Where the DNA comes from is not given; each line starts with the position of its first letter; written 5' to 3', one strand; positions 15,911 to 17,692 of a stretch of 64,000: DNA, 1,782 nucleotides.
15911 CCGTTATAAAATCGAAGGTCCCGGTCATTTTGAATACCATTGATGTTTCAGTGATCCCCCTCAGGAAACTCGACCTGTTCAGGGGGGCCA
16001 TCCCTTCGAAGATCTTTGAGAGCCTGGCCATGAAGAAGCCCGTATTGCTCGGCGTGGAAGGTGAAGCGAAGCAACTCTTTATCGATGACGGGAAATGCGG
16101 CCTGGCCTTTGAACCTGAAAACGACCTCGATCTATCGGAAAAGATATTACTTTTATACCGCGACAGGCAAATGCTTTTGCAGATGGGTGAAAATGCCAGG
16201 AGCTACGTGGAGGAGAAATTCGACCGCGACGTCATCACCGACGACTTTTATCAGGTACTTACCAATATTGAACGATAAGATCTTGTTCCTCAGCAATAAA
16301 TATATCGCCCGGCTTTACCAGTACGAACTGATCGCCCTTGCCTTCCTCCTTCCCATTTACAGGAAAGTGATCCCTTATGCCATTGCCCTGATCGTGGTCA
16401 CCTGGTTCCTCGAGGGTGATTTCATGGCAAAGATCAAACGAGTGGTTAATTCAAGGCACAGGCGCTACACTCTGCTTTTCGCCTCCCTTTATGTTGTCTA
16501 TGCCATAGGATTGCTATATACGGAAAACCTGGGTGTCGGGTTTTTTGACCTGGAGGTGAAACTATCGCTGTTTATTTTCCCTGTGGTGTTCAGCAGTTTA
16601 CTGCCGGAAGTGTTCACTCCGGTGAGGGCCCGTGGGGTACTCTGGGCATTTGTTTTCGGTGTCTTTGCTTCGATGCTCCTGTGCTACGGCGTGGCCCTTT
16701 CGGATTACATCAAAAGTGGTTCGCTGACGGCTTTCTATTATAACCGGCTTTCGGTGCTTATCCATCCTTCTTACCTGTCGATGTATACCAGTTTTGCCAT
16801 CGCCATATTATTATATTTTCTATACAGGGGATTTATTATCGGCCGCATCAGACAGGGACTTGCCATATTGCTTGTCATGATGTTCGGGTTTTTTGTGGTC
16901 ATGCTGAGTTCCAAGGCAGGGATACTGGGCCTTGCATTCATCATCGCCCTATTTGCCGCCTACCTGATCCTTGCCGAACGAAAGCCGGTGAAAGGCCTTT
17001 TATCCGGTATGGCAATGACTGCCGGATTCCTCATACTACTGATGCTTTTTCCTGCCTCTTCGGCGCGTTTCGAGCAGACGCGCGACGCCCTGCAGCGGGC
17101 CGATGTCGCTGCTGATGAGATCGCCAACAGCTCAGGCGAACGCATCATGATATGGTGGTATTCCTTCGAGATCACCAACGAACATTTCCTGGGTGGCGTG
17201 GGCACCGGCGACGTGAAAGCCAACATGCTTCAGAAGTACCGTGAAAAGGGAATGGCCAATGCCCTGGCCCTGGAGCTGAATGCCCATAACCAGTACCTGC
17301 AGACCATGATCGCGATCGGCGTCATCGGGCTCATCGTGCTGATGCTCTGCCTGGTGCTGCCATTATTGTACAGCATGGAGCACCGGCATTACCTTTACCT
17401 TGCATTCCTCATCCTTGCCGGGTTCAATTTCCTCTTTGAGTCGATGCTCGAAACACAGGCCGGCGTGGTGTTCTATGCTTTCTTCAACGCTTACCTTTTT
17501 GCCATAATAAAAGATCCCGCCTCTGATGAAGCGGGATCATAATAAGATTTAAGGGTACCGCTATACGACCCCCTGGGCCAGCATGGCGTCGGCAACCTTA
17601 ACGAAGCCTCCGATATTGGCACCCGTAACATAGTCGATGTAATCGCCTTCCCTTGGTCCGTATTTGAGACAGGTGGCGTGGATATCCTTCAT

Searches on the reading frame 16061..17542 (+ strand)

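Call 55: search_protein_families(library=pfam, proteins=[window:16061-17542:+], max_evalue=0.000001)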
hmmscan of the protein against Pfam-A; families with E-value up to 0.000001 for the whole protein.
window:16061-17542:+ (493 aa): 1 family
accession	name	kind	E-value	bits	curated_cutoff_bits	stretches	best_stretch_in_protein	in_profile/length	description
PF04932.20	Wzy_C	-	2.7e-16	60.1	31.7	1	271-427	2-148/149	O-Antigen ligase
